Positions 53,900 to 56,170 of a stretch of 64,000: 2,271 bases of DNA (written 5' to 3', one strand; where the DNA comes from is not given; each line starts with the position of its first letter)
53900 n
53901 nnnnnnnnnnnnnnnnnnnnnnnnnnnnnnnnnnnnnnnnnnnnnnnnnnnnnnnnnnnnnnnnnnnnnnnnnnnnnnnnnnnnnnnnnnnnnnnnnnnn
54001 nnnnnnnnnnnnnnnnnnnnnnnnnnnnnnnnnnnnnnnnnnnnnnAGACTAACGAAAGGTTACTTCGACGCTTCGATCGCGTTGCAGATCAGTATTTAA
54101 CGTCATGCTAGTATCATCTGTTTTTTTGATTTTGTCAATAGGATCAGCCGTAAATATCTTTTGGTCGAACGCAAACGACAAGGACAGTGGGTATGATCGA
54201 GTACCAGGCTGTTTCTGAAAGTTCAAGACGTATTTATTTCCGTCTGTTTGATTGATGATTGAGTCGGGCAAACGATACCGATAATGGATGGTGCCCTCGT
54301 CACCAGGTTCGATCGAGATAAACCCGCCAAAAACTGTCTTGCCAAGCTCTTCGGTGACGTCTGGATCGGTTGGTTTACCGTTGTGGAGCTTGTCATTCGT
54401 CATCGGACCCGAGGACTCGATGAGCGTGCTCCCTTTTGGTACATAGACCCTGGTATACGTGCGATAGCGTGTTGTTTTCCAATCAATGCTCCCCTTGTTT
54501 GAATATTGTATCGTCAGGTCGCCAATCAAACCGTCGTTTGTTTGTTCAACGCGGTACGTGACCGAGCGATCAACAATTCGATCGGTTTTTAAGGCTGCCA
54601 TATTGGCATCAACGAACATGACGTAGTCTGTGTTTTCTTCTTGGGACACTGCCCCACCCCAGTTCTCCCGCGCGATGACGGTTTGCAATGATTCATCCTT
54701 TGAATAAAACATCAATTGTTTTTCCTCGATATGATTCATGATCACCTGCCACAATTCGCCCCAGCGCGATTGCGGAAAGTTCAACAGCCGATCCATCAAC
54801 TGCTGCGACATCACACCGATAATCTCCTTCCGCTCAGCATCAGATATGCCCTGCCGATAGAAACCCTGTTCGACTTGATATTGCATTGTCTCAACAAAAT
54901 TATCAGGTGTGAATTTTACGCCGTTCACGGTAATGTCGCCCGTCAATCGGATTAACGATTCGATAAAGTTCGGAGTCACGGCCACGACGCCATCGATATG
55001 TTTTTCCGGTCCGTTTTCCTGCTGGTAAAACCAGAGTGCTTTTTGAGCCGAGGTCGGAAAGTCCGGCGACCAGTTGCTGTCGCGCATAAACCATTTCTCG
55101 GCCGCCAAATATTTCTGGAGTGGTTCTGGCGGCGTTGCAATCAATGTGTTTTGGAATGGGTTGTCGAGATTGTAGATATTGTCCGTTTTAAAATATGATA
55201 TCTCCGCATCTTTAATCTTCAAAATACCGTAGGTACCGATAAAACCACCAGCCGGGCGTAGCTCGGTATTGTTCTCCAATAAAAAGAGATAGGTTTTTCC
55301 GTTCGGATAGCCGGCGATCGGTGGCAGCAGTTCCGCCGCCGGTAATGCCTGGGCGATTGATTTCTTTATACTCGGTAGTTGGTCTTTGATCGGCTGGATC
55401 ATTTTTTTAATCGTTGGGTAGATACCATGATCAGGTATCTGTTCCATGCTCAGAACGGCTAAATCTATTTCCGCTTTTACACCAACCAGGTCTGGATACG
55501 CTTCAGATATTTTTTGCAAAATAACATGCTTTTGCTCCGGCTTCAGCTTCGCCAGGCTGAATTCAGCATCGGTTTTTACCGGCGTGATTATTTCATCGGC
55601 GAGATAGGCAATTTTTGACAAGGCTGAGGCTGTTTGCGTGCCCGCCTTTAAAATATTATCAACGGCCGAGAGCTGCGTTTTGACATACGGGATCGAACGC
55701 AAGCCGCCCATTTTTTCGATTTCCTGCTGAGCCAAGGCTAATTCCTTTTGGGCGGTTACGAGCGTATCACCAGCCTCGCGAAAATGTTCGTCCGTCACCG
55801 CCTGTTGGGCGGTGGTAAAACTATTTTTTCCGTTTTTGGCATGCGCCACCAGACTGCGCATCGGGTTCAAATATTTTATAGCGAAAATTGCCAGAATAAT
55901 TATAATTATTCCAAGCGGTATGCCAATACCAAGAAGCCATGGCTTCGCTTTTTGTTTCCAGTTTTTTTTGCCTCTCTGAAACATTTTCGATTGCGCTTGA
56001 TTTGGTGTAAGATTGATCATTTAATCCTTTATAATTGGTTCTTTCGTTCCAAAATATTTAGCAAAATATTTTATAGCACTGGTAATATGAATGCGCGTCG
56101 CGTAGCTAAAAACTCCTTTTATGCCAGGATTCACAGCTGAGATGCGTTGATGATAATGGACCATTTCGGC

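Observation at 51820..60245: MreB paralog embedded in a co-directional glycan-assembly operon (GT4, MreB2, DUF4012-like, two GT2, Wzy-like, GT2)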

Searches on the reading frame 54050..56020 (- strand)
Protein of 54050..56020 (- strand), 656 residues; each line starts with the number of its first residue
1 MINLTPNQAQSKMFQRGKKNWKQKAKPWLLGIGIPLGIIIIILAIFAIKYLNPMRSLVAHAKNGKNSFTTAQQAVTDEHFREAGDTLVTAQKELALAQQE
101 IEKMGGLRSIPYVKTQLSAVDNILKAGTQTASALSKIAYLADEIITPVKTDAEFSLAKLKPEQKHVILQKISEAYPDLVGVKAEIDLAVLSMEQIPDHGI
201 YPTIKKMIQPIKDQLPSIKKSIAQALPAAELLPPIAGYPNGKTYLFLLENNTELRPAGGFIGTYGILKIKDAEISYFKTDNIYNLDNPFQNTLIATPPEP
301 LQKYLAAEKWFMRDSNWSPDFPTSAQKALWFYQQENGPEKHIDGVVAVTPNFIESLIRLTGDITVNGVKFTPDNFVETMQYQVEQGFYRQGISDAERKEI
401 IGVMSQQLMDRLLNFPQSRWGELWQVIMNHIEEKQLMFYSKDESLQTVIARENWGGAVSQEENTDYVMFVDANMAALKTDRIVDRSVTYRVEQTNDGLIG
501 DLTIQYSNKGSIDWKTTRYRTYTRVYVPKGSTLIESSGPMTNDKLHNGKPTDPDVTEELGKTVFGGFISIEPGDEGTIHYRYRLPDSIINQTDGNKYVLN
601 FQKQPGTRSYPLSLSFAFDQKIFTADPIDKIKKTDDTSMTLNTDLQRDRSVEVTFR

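Call 4: search_protein_families(library=pfam, proteins=[window:54050-56020:-], max_evalue=0.001)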
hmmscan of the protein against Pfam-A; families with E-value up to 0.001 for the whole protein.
window:54050-56020:- (656 aa): 1 family
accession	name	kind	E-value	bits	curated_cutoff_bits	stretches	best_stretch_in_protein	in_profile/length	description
PF13196.11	DUF4012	-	1.7e-31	110.1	28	1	242-382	4-142/144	Protein of unknown function (DUF4012)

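Call 22: find_homologous_proteins(query=window:54050-56020:-, max_evalue=1e-10)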
Query window:54050-56020:- (656 aa): 1338 proteins with E <= 1e-10 among 8000 candidates; the best 120 are listed.
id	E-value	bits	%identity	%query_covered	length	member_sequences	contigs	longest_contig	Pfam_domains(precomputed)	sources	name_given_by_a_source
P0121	0.0e+0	1429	96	100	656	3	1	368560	PF13196.12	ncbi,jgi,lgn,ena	ncbi:MAG: DUF4012 domain-containing protein [Patescibacteria group bacterium]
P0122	0.0e+0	1276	83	100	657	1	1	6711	PF13196.12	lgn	-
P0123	8.7e-276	934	66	93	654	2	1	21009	PF13196.12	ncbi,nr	ncbi:MAG: DUF4012 domain-containing protein [Patescibacteria group bacterium]|nr:DUF4012 domain-cont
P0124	1.2e-275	934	60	100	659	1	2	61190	PF13196.12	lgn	-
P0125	1.5e-271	921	63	100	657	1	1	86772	PF13196.12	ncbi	-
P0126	6.0e-258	876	59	100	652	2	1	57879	PF13196.12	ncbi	-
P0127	1.6e-248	844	58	100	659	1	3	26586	PF13196.12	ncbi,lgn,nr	ncbi:DUF4012 domain-containing protein [Patescibacteria group bacterium]|nr:DUF4012 domain-containin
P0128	1.3e-246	838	59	95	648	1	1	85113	PF13196.12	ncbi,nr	ncbi:MAG: DUF4012 domain-containing protein [bacterium]|nr:DUF4012 domain-containing protein [bacter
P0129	4.4e-212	724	51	98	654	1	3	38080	PF13196.12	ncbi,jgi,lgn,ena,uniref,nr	ncbi:MAG: hypothetical protein COY66_06610 [Candidatus Kerfeldbacteria bacterium CG_4_10_14_0_8_um_f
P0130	3.4e-206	705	52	96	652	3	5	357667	PF13196.12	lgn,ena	-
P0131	1.9e-205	702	53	91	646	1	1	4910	PF13196.12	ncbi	-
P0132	7.3e-205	700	51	96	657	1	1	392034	PF13196.12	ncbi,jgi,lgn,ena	ncbi:MAG: DUF4012 domain-containing protein [Patescibacteria group bacterium]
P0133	2.1e-204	699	53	92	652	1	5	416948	PF13196.12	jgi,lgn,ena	jgi:hypothetical protein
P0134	1.4e-203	696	52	94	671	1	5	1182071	PF13196.12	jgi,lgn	jgi:hypothetical protein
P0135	1.9e-203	696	52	91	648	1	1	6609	PF13196.12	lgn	-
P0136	7.1e-203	694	52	92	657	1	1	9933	PF13196.12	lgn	-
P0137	1.2e-202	693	50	98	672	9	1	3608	PF13196.12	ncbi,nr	ncbi:DUF4012 domain-containing protein [Patescibacteria group bacterium]|nr:DUF4012 domain-containin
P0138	6.9e-202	690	49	97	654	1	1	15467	PF13196.12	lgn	-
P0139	5.6e-201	687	49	100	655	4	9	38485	PF13196.12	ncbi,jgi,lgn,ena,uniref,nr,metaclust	ncbi:MAG: hypothetical protein COT24_05260 [Candidatus Kerfeldbacteria bacterium CG08_land_8_20_14_0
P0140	3.6e-200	685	52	92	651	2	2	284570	PF13196.12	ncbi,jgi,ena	ncbi:MAG: DUF4012 domain-containing protein [Patescibacteria group bacterium]|jgi:hypothetical prote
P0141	6.8e-199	680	50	92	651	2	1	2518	PF13196.12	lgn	-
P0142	1.8e-196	672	50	94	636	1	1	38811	PF13196.12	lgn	-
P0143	1.8e-196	672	47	98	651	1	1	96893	PF13196.12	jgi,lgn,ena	-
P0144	5.8e-196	671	48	95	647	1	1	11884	PF13196.12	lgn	-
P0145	8.4e-194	664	48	97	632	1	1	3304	PF13196.12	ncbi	-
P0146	3.5e-193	662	50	92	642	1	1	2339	PF13196.12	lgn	-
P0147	6.1e-193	661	48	92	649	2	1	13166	PF13196.12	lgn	-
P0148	2.3e-192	659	48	99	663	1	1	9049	PF13196.12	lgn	-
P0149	2.3e-191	656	62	69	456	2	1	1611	PF13196.12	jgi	jgi:hypothetical protein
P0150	3.3e-191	655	48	91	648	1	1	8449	PF13196.12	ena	-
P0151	8.9e-191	654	48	92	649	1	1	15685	PF13196.12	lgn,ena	-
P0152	1.4e-190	653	47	98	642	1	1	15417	PF13196.12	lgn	-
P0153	8.3e-190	650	46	97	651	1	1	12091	PF13196.12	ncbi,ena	-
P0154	2.9e-189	649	47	92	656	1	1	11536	PF13196.12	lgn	-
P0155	5.4e-189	648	48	92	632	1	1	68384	PF13196.12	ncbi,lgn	-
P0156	1.7e-188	646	48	95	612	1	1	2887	PF13196.12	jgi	-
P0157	1.7e-188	646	46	99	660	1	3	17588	PF13196.12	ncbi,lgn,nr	ncbi:DUF4012 domain-containing protein [Patescibacteria group bacterium]|nr:DUF4012 domain-containin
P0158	4.0e-188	645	48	97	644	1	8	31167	PF13196.12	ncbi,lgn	-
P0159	7.0e-188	644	49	91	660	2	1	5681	PF13196.12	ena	-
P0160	3.2e-187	642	46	97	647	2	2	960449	PF13196.12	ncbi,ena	ncbi:MAG: DUF4012 domain-containing protein [Patescibacteria group bacterium]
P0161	5.0e-187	641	47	94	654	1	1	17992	PF13196.12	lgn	-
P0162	5.9e-187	641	46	92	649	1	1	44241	PF13196.12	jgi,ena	-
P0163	1.0e-186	640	46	98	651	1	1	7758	PF13196.12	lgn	-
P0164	1.3e-186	640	45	100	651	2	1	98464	PF13196.12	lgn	-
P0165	2.4e-186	639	47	92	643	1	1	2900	PF13196.12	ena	-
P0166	3.0e-186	639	47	95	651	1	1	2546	PF13196.12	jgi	jgi:hypothetical protein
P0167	7.3e-186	637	49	88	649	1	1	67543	PF13196.12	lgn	-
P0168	9.7e-186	637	46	100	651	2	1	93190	PF13196.12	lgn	-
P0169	1.1e-185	637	48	91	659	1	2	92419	PF13196.12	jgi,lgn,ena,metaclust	metaclust:\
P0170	1.1e-185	637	47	95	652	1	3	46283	PF13196.12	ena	-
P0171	1.9e-185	636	45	100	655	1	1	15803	PF13196.12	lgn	-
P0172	2.6e-185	636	47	92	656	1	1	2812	PF13196.12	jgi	jgi:hypothetical protein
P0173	5.6e-185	634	45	99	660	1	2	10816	PF13196.12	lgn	-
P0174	1.1e-184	634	47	92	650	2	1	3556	PF13196.12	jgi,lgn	jgi:flagellar basal body-associated protein FliL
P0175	1.4e-184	633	48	97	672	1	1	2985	PF13196.12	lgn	-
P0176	3.4e-184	632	46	96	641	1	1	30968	PF13196.12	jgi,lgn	-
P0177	3.7e-184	632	47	95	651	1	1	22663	PF13196.12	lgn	-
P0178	1.1e-183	630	45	100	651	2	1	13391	PF13196.12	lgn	-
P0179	1.2e-183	630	47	92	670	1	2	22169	PF13196.12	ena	-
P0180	1.3e-183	630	47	95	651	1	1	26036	PF13196.12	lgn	-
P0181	1.5e-183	630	45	97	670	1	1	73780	PF13196.12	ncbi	-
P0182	1.9e-183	629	46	94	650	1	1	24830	PF13196.12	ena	-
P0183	3.0e-183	629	47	95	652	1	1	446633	PF13196.12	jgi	-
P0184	6.5e-183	628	46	94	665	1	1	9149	PF13196.12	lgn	-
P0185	8.9e-183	627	45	95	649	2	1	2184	PF13196.12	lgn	-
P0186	9.0e-183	627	47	94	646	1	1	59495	PF13196.12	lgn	-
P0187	3.5e-182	625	46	95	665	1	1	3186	PF13196.12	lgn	-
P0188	6.1e-182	624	46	96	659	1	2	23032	PF13196.12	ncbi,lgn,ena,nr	ncbi:DUF4012 domain-containing protein [Patescibacteria group bacterium]|nr:DUF4012 domain-containin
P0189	6.5e-182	624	47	95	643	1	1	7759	PF13196.12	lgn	-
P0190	7.7e-182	624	46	92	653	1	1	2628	PF13196.12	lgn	-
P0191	7.7e-182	624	46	92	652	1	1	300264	PF13196.12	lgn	-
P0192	9.4e-182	624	44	98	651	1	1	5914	PF13196.12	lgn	-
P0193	1.0e-181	624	44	97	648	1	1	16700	PF13196.12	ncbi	ncbi:MAG: DUF4012 domain-containing protein [bacterium]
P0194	1.3e-181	623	45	95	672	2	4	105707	PF13196.12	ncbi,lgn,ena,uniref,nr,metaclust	ncbi:MAG: hypothetical protein A3F54_01400 [Candidatus Kerfeldbacteria bacterium RIFCSPHIGHO2_12_FUL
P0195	1.8e-181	623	46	95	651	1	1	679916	PF13196.12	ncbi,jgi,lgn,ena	ncbi:MAG: DUF4012 domain-containing protein [Patescibacteria group bacterium]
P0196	3.1e-181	622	46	95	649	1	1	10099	PF13196.12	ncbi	-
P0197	7.0e-181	621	48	93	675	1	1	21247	PF13196.12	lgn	-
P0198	8.8e-181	621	48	88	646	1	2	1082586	PF13196.12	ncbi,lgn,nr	ncbi:MAG: DUF4012 domain-containing protein [Candidatus Nomurabacteria bacterium]|nr:MAG: DUF4012 do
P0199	9.3e-181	621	45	100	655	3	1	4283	PF13196.12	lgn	-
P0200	2.0e-180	619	47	93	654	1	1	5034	PF13196.12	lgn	-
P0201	4.1e-180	618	45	95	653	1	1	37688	PF13196.12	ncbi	-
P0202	4.8e-180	618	46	92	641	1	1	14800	PF13196.12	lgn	-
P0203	5.9e-180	618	49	90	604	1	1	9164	PF13196.12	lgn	-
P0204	5.9e-180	618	44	93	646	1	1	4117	PF13196.12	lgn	-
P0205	6.0e-180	618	45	98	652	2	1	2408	PF13196.12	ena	-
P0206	6.0e-179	615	46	92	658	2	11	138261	PF13196.12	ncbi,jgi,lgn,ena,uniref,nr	ncbi:MAG: hypothetical protein A3B74_03850 [Candidatus Kerfeldbacteria bacterium RIFCSPHIGHO2_02_FUL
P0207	8.7e-179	614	45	92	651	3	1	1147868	PF13196.12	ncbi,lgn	ncbi:MAG: DUF4012 domain-containing protein [Patescibacteria group bacterium]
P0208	1.0e-178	614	48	90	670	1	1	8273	PF13196.12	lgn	-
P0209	1.3e-178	614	46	91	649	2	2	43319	PF13196.12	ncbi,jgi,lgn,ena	ncbi:MAG: DUF4012 domain-containing protein [Patescibacteria group bacterium]|jgi:hypothetical prote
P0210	1.3e-178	613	45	99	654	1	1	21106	PF13196.12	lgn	-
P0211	3.8e-178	612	46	92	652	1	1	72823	PF13196.12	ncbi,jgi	ncbi:MAG: DUF4012 domain-containing protein [Patescibacteria group bacterium]|jgi:hypothetical prote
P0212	3.9e-178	612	45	96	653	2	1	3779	PF13196.12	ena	-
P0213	4.9e-178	612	43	99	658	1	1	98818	PF13196.12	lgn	-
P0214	8.7e-178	611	46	89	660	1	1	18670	PF13196.12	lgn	-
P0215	1.3e-177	610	48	90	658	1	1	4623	PF13196.12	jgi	-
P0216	2.2e-177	609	46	96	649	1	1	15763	PF13196.12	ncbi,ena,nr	ncbi:DUF4012 domain-containing protein [Patescibacteria group bacterium]|nr:DUF4012 domain-containin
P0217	3.0e-177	609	45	95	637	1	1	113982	PF13196.12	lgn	-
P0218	3.0e-177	609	44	95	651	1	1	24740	PF13196.12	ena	-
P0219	1.1e-176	607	45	95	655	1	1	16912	PF13196.12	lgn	-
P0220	1.5e-176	607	45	97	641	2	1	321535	PF13196.12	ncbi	ncbi:MAG: DUF4012 domain-containing protein [Patescibacteria group bacterium]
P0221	1.6e-176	607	44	95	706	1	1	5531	PF13196.12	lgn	-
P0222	1.8e-176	606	47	95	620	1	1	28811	PF13196.12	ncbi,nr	ncbi:MAG: DUF4012 domain-containing protein [Candidatus Kerfeldbacteria bacterium]|nr:DUF4012 domain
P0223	2.7e-176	606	45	97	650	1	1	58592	PF13196.12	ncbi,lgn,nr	ncbi:MAG: DUF4012 domain-containing protein [bacterium]|nr:DUF4012 domain-containing protein [bacter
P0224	5.6e-176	605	45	98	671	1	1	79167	PF13196.12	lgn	-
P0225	6.6e-176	605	45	95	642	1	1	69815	PF13196.12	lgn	-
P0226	7.7e-176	604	45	95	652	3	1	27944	PF13196.12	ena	-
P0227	7.7e-176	604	45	95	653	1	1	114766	PF13196.12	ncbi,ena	-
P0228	1.0e-175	604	43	98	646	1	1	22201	PF13196.12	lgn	-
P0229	4.2e-175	602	46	91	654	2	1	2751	PF13196.12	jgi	jgi:hypothetical protein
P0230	4.6e-175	602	42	98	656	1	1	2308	PF13196.12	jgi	-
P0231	4.7e-175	602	45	97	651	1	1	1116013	PF13196.12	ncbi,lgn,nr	ncbi:MAG: DUF4012 domain-containing protein [Candidatus Kerfeldbacteria bacterium]|nr:DUF4012 domain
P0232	9.6e-175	601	45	93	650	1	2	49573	PF13196.12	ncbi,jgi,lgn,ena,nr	ncbi:DUF4012 domain-containing protein [Patescibacteria group bacterium]|nr:DUF4012 domain-containin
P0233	1.2e-174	600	45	91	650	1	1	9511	PF13196.12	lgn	-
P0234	1.2e-174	600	44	94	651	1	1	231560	PF13196.12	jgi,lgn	jgi:hypothetical protein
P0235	2.2e-174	599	44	96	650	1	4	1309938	PF13196.12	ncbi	ncbi:MAG: DUF4012 domain-containing protein [Candidatus Kerfeldbacteria bacterium]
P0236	5.3e-174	598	45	95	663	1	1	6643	PF13196.12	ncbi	-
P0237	7.6e-174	598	45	95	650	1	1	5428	PF13196.12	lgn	-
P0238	1.9e-173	596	43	98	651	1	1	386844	PF13196.12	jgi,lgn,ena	-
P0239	2.4e-173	596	47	90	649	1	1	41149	PF13196.12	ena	-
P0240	8.1e-173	594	46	91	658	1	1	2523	PF13196.12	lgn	-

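Call 25: search_protein_families(library=ncbifam, proteins=[window:54050-56020:-], max_evalue=0.00001)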
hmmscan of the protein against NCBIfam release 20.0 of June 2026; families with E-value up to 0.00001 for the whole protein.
window:54050-56020:- (656 aa): 0 families

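Call 30: predict_structure(alignment_id=A1)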
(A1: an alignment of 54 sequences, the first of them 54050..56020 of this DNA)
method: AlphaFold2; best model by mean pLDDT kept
length: 656 residues; sequences in the alignment: 54
mean_pLDDT: 86.2   pTM: 0.81
mean pLDDT of the five models: 86.2, 85.4, 83.7, 82.5, 82.5
residues with pLDDT >= 90: 317; 70-90: 283; 50-70: 34; < 50: 22
segments of 3 or more residues with pLDDT < 50: 1-22
pLDDT, mean of each block of 10 residues (from residue 1): 42 45 56 81 86 90 90 86 94 94 85 87 91 90 77 71 88 90 91 85 78 81 84 91 93 87 90 85 84 86 89 92 96 93 95 91 85 82 68 65 77 81 89 95 94 92 93 78 93 94 95 80 97 97 87 96 96 94 93 86 93 95 87 91 95 93
secondary structure, 60 per line:
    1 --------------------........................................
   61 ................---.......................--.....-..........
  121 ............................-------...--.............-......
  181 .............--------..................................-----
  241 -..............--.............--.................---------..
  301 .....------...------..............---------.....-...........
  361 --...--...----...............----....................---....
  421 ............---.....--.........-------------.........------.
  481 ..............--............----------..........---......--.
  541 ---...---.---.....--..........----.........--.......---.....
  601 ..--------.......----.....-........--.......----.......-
elements in order: H21-76 H80-102 H105-109 H111-148 H161-173 H175-193 H202-235 E242-255 E258-270 E273-281 H282-289 H299-305 H321-334 E344-348 H350-360 E363-365 E368-370 H375-389 H394-413 H417-432 E436-440 H443-451 E465-473 E483-494 E497-508 E519-528 E532-537 E554-558 E561-570 E575-583 H586-592 E596-602 E611-617 E622-626 E631-635 E638-644 E649-655

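Call 35: fold_search(model_id=the predicted structure, library=pdb)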
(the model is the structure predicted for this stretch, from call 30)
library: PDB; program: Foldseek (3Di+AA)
matches with E <= 10: 1212; with E <= 0.001: 9
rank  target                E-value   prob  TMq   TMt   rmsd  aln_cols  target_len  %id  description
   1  3qnf_C                2.5e-04  1.00  0.16  0.13   8.4       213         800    8  Crystal structure of the open state of human endoplasmic reticulum aminopeptidase 1 ERAP1 (released 2011-02-23)
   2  8cgp_A                2.8e-04  1.00  0.15  0.12   9.1       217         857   10  Insulin regulated aminopeptidase (IRAP) in complex with an allosteric aryl sulfonamide inhibitor (released 2024-01-31)
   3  6ea4_A                4.4e-04  1.00  0.16  0.12   8.4       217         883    9  ERAP2 bound to Aryl Sulfonamide Uncompetitive Inhibitor (released 2019-12-18)
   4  6a8z_B                4.9e-04  0.99  0.12  0.17  10.3       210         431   10  Crystal structure of M1 zinc metallopeptidase from Deinococcus radiodurans (released 2019-07-17)
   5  6ezn_A                5.4e-04  1.00  0.16  0.22  11.4       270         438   10  Cryo-EM structure of the yeast oligosaccharyltransferase (OST) complex (released 2018-01-17)
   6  6mgq_C                5.7e-04  1.00  0.15  0.12  10.9       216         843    8  ERAP1 in the open conformation bound to 10mer phosphinic inhibitor DG014 (released 2019-12-18)
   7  3qnf_A                6.3e-04  1.00  0.16  0.15   8.4       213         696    9  Crystal structure of the open state of human endoplasmic reticulum aminopeptidase 1 ERAP1 (released 2011-02-23)
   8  6mgq_A                6.3e-04  1.00  0.15  0.12  11.0       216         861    9  ERAP1 in the open conformation bound to 10mer phosphinic inhibitor DG014 (released 2019-12-18)
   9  4p8q_A                9.9e-04  1.00  0.15  0.12   8.6       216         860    9  Crystal Structure of Human Insulin Regulated Aminopeptidase with Alanine in Active Site (released 2014-12-03)
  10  5ab2_A                1.1e-03  0.99  0.15  0.12   8.5       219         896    9  Crystal structure of aminopeptidase ERAP2 with ligand (released 2015-09-30)
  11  6ea4_B                1.1e-03  0.99  0.15  0.12   8.6       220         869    9  ERAP2 bound to Aryl Sulfonamide Uncompetitive Inhibitor (released 2019-12-18)
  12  6a8z_A                1.4e-03  0.98  0.13  0.17  10.4       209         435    9  Crystal structure of M1 zinc metallopeptidase from Deinococcus radiodurans (released 2019-07-17)
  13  9gjn_A                1.5e-03  1.00  0.16  0.13   8.2       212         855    7  ERAP1 in complex with 1-[2-(3-oxo-3,4-dihydro-2H-1,4-benzothiazin-4-yl)acetamido]cyclohexane-1-carboxylic acid (released 2025-01-22)
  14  6koz_A                1.5e-03  0.99  0.14  0.19   8.4       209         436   10  Crystal structure of two domain M1 zinc metallopeptidase E323 mutant bound to L-Leucine amino acid (released 2020-01-22)
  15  9gjn_B                1.7e-03  1.00  0.16  0.13   7.4       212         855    7  ERAP1 in complex with 1-[2-(3-oxo-3,4-dihydro-2H-1,4-benzothiazin-4-yl)acetamido]cyclohexane-1-carboxylic acid (released 2025-01-22)
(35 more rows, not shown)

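Call 47: find_related_loci(query=A1, collection=metagenome_contigs, flank=6000)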
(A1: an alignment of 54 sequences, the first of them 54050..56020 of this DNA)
Query A1 (656 aa) in metagenome_contigs; peptide patterns used: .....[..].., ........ (x = any residue, [..] = any of these).
600 stretches matched a pattern (row limit reached: there are more); 279 encode a relative of the query (tblastn E <= 1e-3); the best 80 are kept; 80 distinct loci.
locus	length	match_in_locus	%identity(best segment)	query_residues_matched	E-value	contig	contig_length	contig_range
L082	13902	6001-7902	51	24-656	0e+0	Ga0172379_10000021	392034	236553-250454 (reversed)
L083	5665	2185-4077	46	22-655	0e+0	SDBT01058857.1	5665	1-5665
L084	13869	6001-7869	45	36-656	0e+0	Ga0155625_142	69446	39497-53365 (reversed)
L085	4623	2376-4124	48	64-651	0e+0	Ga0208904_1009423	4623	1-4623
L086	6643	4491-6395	45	36-655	0e+0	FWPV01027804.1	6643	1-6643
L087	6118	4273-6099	45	36-656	0e+0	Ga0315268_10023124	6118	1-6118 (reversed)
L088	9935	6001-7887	44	36-655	4e-176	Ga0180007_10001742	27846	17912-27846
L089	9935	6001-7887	44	36-655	4e-176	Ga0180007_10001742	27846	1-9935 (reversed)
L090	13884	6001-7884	46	18-651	0e+0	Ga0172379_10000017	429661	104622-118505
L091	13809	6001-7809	53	55-656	0e+0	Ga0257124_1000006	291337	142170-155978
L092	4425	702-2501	45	52-655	2e-180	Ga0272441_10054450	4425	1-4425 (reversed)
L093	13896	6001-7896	43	36-655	2e-174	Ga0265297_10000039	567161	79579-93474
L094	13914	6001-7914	43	12-656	4e-179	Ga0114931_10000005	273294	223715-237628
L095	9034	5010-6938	41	22-655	2e-170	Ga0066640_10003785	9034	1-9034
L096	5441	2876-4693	43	39-656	6e-173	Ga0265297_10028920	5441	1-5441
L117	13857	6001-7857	39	29-655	4e-137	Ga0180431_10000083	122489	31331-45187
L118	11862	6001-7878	37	28-655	5e-137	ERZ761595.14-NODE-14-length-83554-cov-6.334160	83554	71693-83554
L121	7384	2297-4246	37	3-655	5e-135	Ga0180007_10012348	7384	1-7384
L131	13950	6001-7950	36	16-656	5e-132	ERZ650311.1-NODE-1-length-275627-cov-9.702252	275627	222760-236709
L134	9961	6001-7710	38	50-624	2e-126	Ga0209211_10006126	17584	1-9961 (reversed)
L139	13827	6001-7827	35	48-655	4e-124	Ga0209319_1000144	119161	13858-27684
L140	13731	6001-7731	35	79-655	1e-122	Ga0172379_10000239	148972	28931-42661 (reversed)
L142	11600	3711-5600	35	32-655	2e-122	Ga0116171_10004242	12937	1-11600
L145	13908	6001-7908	35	18-655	1e-119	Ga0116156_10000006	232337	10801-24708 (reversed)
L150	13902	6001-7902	34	42-655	2e-118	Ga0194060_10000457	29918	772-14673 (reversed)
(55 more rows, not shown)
